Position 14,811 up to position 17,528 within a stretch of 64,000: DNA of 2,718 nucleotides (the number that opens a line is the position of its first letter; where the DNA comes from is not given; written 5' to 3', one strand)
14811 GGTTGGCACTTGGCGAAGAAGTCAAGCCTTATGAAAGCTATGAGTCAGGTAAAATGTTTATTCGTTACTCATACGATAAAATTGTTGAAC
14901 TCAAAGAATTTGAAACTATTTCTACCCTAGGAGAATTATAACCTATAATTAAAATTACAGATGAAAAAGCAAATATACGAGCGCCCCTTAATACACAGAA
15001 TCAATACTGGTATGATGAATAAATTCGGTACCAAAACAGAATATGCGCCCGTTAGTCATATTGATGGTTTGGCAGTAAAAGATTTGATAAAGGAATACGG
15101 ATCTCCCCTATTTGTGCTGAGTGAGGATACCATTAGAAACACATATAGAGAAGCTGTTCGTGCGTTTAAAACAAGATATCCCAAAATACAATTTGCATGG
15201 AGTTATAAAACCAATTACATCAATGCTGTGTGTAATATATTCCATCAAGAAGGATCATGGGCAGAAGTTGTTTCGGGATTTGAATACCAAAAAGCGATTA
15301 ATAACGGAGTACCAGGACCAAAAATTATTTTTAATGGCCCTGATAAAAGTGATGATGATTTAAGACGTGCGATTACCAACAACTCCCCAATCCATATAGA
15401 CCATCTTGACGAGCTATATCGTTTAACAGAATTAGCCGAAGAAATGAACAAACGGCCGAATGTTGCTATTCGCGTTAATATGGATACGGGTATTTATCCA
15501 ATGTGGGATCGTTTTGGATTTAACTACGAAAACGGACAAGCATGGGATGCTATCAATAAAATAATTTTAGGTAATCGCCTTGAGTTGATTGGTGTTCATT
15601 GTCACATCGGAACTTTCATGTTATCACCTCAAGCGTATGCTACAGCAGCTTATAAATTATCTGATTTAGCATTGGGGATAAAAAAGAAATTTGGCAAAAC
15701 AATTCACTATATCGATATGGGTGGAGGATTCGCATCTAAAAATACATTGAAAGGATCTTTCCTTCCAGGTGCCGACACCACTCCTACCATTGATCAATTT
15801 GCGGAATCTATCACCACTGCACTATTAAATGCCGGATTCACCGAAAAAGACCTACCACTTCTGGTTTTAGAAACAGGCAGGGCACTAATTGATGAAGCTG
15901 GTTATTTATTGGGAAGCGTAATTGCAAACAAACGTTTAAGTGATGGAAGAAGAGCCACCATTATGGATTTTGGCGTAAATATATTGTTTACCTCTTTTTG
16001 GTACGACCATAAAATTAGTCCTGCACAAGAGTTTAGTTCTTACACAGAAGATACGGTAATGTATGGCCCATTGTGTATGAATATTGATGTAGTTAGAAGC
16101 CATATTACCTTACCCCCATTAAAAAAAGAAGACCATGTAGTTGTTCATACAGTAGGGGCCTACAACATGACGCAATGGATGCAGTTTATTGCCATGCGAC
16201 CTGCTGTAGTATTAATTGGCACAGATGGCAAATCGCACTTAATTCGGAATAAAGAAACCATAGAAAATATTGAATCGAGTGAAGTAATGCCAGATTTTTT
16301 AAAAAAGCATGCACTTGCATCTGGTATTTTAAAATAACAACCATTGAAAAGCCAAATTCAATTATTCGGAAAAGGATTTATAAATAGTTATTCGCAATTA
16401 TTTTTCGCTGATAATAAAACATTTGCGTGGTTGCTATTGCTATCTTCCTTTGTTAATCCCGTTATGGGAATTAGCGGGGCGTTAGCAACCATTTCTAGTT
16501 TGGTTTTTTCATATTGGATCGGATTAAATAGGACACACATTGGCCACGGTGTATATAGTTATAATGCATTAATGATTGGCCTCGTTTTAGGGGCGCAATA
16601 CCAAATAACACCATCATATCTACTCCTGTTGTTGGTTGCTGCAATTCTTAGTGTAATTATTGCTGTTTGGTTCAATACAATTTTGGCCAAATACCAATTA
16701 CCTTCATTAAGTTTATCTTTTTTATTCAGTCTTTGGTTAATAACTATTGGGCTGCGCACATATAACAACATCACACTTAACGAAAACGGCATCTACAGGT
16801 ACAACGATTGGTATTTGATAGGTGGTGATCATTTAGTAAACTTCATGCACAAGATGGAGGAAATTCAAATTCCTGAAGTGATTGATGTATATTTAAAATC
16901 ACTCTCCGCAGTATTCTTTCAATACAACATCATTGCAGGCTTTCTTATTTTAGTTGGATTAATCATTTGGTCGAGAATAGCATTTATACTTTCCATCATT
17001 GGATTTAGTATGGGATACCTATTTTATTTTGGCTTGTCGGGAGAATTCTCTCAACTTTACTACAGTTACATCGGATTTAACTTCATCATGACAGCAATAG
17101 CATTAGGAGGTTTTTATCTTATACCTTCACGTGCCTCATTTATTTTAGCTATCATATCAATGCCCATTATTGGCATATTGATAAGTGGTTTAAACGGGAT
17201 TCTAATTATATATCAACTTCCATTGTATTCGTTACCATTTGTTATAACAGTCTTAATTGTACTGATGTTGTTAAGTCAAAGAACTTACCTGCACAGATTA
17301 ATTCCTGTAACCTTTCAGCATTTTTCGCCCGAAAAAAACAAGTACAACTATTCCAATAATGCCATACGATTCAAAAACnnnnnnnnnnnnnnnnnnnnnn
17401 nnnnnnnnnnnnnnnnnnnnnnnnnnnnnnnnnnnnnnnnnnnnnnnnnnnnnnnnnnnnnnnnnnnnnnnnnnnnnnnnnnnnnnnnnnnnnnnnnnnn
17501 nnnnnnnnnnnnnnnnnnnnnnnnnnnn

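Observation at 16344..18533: Urea-transporter-family channel fused to an M23 metallopeptidase and an unassigned ~190-aa C-terminal domain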

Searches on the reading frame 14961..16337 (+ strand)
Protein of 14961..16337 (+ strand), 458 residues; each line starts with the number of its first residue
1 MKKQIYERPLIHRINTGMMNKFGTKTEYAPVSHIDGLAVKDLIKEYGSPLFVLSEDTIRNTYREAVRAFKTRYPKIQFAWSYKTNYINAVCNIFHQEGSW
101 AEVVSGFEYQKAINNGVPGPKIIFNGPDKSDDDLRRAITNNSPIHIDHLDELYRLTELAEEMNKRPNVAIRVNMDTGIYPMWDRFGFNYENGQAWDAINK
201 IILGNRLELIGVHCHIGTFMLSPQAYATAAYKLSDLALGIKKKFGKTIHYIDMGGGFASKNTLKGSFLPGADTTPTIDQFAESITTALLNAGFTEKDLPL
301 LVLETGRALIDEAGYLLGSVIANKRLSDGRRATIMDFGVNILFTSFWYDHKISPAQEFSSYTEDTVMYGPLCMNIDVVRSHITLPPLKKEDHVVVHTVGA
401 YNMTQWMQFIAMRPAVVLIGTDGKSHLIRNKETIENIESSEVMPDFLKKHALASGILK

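Call 3: search_protein_families(library=pfam, proteins=[window:14961-16337:+], max_evalue=0.01)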
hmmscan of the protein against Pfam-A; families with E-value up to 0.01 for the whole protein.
window:14961-16337:+ (458 aa): 3 families
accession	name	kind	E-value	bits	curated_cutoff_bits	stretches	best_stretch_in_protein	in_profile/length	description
PF02784.22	Orn_Arg_deC_N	-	1.3e-30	107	23.4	1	63-309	5-245/247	Pyridoxal-dependent decarboxylase, pyridoxal binding domain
PF00278.28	Orn_DAP_Arg_deC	-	1.7e-11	44.7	23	1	310-399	4-95/95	Pyridoxal-dependent decarboxylase, C-terminal sheet domain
PF01168.26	Ala_racemase_N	-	8.4e-05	22.8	24.1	1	115-220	65-160/220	Alanine racemase, N-terminal domain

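Call 5: search_protein_families(library=ncbifam, proteins=[window:14961-16337:+], max_evalue=0.01)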
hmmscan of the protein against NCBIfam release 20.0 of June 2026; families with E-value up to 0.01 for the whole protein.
window:14961-16337:+ (458 aa): 7 families
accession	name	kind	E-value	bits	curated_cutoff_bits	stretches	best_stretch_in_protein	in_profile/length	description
NF041039.1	FslC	exception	2.3e-67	227.7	500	1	38-433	18-417/418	rhizoferrin biosystnesis N-citrylornithine decarboxylase FslC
TIGR01048.1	lysA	equivalog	8.6e-63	212.3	297.9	1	33-440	10-415/417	diaminopimelate decarboxylase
NF052544.1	OrLyDeCDokD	equivalog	2.2e-34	118.9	700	1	34-441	28-459/461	ornithine/lysine decarboxylase DokD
TIGR03099.1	dCO2ase_PEP1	hypoth_equivalog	3.1e-34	118.7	478.45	1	33-403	9-380/398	pyridoxal-dependent decarboxylase, exosortase A system-associated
NF006515.0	PRK08961.1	equivalog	3.4e-17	61.7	802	1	45-404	500-843/861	bifunctional aspartate kinase/diaminopimelate decarboxylase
TIGR01273.1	speA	equivalog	1.9e-10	39.9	624.1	1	138-329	161-357/624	arginine decarboxylase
NF003763.0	PRK05354.1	equivalog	3.7e-09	35.7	369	1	138-327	169-363/636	biosynthetic arginine decarboxylase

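Call 25: search_solved_structures(query=window:14961-16337:+, max_evalue=1e-20)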
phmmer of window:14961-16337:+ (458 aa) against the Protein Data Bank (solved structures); distinct sequences matched with E-value up to 1e-20: 15.
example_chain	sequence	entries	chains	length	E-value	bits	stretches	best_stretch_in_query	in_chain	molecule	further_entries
7kh2_A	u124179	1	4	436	1.2e-54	189.1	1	32-433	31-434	N-citrylornithine decarboxylase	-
1twi_A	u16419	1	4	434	2.7e-41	145.1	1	34-446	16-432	Diaminopimelate decarboxylase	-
1tuf_A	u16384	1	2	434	2.7e-41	145.1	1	34-446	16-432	Diaminopimelate decarboxylase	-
2p3e_A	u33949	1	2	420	2.5e-33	118.9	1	32-437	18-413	Diaminopimelate decarboxylase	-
4xg1_A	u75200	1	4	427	2.7e-30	108.8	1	34-441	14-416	Diaminopimelate decarboxylase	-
2o0t_A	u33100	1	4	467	1e-27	100.4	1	29-443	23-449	Diaminopimelate decarboxylase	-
1hkv_A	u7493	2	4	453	1.1e-27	100.3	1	29-442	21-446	DIAMINOPIMELATE DECARBOXYLASE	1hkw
7ru7_A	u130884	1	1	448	5e-27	98.1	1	34-443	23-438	L-glutamyl-[BtrI acyl-carrier protein] decarboxylase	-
2j66_A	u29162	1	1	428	6.7e-27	97.7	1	34-443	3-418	BTRK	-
3c5q_A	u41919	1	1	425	1.7e-25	93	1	40-437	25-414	Diaminopimelate decarboxylase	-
2qgh_A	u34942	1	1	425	2.1e-25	92.8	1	40-437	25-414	Diaminopimelate decarboxylase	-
5x7m_A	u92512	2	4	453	2.3e-25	92.6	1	33-444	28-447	Diaminopimelate decarboxylase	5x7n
3n2b_A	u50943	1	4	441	1.9e-24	89.6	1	38-441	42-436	Diaminopimelate decarboxylase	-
6n2a_A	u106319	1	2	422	3.9e-21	78.7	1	34-435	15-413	Diaminopimelate decarboxylase 1, chloroplastic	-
6n2f_A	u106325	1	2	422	6.3e-21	78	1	34-435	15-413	Diaminopimelate decarboxylase 2, chloroplastic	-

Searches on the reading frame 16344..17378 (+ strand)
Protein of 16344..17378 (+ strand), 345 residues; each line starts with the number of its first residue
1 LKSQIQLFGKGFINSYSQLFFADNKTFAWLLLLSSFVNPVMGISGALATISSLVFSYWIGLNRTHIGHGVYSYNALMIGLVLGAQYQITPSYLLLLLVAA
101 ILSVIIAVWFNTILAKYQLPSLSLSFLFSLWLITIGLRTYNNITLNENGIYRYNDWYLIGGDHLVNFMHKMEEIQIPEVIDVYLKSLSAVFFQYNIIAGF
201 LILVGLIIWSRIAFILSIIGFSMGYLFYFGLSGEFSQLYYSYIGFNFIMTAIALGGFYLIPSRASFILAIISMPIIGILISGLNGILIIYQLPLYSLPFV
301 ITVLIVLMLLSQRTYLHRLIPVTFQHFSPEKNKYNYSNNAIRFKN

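Call 46: search_solved_structures(query=window:16344-17378:+, max_evalue=0.00001, show_alignments=5)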
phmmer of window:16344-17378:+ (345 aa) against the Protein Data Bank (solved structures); distinct sequences matched with E-value up to 0.00001: 12.
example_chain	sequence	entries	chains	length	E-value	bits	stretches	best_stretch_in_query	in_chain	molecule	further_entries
8blo_A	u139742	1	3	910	7.9e-30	107.5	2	8-336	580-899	Urea transporter 2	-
8xd7_A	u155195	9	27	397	1.6e-19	73.6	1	8-336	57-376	Urea transporter 2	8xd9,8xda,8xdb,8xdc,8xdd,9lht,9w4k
4ezc_A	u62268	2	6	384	7.7e-15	58.2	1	197-337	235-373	Urea transporter 1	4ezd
9zd0_A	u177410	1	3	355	3.7e-14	56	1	198-336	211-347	Urea transporter 1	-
6qd5_A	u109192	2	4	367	5.1e-14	55.5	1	198-336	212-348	Urea transporter 1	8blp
3me1_A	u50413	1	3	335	5.4e-14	55.5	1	15-309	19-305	Urea transporter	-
3k3f_A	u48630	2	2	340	5.7e-14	55.4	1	15-309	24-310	Urea transporter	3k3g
8xdf_A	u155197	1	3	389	6e-14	55.3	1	198-336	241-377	Urea transporter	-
9j22_A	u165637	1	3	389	7.8e-14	54.9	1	198-336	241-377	Urea transporter 1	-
3m6e_A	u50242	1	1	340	2.2e-13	53.4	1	15-309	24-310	Putative urea transporter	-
8xdg_A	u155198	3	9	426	4.5e-13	52.4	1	44-332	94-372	Urea transporter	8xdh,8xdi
8xde_A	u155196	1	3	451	1.1e-11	47.9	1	14-335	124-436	Urea transporter 2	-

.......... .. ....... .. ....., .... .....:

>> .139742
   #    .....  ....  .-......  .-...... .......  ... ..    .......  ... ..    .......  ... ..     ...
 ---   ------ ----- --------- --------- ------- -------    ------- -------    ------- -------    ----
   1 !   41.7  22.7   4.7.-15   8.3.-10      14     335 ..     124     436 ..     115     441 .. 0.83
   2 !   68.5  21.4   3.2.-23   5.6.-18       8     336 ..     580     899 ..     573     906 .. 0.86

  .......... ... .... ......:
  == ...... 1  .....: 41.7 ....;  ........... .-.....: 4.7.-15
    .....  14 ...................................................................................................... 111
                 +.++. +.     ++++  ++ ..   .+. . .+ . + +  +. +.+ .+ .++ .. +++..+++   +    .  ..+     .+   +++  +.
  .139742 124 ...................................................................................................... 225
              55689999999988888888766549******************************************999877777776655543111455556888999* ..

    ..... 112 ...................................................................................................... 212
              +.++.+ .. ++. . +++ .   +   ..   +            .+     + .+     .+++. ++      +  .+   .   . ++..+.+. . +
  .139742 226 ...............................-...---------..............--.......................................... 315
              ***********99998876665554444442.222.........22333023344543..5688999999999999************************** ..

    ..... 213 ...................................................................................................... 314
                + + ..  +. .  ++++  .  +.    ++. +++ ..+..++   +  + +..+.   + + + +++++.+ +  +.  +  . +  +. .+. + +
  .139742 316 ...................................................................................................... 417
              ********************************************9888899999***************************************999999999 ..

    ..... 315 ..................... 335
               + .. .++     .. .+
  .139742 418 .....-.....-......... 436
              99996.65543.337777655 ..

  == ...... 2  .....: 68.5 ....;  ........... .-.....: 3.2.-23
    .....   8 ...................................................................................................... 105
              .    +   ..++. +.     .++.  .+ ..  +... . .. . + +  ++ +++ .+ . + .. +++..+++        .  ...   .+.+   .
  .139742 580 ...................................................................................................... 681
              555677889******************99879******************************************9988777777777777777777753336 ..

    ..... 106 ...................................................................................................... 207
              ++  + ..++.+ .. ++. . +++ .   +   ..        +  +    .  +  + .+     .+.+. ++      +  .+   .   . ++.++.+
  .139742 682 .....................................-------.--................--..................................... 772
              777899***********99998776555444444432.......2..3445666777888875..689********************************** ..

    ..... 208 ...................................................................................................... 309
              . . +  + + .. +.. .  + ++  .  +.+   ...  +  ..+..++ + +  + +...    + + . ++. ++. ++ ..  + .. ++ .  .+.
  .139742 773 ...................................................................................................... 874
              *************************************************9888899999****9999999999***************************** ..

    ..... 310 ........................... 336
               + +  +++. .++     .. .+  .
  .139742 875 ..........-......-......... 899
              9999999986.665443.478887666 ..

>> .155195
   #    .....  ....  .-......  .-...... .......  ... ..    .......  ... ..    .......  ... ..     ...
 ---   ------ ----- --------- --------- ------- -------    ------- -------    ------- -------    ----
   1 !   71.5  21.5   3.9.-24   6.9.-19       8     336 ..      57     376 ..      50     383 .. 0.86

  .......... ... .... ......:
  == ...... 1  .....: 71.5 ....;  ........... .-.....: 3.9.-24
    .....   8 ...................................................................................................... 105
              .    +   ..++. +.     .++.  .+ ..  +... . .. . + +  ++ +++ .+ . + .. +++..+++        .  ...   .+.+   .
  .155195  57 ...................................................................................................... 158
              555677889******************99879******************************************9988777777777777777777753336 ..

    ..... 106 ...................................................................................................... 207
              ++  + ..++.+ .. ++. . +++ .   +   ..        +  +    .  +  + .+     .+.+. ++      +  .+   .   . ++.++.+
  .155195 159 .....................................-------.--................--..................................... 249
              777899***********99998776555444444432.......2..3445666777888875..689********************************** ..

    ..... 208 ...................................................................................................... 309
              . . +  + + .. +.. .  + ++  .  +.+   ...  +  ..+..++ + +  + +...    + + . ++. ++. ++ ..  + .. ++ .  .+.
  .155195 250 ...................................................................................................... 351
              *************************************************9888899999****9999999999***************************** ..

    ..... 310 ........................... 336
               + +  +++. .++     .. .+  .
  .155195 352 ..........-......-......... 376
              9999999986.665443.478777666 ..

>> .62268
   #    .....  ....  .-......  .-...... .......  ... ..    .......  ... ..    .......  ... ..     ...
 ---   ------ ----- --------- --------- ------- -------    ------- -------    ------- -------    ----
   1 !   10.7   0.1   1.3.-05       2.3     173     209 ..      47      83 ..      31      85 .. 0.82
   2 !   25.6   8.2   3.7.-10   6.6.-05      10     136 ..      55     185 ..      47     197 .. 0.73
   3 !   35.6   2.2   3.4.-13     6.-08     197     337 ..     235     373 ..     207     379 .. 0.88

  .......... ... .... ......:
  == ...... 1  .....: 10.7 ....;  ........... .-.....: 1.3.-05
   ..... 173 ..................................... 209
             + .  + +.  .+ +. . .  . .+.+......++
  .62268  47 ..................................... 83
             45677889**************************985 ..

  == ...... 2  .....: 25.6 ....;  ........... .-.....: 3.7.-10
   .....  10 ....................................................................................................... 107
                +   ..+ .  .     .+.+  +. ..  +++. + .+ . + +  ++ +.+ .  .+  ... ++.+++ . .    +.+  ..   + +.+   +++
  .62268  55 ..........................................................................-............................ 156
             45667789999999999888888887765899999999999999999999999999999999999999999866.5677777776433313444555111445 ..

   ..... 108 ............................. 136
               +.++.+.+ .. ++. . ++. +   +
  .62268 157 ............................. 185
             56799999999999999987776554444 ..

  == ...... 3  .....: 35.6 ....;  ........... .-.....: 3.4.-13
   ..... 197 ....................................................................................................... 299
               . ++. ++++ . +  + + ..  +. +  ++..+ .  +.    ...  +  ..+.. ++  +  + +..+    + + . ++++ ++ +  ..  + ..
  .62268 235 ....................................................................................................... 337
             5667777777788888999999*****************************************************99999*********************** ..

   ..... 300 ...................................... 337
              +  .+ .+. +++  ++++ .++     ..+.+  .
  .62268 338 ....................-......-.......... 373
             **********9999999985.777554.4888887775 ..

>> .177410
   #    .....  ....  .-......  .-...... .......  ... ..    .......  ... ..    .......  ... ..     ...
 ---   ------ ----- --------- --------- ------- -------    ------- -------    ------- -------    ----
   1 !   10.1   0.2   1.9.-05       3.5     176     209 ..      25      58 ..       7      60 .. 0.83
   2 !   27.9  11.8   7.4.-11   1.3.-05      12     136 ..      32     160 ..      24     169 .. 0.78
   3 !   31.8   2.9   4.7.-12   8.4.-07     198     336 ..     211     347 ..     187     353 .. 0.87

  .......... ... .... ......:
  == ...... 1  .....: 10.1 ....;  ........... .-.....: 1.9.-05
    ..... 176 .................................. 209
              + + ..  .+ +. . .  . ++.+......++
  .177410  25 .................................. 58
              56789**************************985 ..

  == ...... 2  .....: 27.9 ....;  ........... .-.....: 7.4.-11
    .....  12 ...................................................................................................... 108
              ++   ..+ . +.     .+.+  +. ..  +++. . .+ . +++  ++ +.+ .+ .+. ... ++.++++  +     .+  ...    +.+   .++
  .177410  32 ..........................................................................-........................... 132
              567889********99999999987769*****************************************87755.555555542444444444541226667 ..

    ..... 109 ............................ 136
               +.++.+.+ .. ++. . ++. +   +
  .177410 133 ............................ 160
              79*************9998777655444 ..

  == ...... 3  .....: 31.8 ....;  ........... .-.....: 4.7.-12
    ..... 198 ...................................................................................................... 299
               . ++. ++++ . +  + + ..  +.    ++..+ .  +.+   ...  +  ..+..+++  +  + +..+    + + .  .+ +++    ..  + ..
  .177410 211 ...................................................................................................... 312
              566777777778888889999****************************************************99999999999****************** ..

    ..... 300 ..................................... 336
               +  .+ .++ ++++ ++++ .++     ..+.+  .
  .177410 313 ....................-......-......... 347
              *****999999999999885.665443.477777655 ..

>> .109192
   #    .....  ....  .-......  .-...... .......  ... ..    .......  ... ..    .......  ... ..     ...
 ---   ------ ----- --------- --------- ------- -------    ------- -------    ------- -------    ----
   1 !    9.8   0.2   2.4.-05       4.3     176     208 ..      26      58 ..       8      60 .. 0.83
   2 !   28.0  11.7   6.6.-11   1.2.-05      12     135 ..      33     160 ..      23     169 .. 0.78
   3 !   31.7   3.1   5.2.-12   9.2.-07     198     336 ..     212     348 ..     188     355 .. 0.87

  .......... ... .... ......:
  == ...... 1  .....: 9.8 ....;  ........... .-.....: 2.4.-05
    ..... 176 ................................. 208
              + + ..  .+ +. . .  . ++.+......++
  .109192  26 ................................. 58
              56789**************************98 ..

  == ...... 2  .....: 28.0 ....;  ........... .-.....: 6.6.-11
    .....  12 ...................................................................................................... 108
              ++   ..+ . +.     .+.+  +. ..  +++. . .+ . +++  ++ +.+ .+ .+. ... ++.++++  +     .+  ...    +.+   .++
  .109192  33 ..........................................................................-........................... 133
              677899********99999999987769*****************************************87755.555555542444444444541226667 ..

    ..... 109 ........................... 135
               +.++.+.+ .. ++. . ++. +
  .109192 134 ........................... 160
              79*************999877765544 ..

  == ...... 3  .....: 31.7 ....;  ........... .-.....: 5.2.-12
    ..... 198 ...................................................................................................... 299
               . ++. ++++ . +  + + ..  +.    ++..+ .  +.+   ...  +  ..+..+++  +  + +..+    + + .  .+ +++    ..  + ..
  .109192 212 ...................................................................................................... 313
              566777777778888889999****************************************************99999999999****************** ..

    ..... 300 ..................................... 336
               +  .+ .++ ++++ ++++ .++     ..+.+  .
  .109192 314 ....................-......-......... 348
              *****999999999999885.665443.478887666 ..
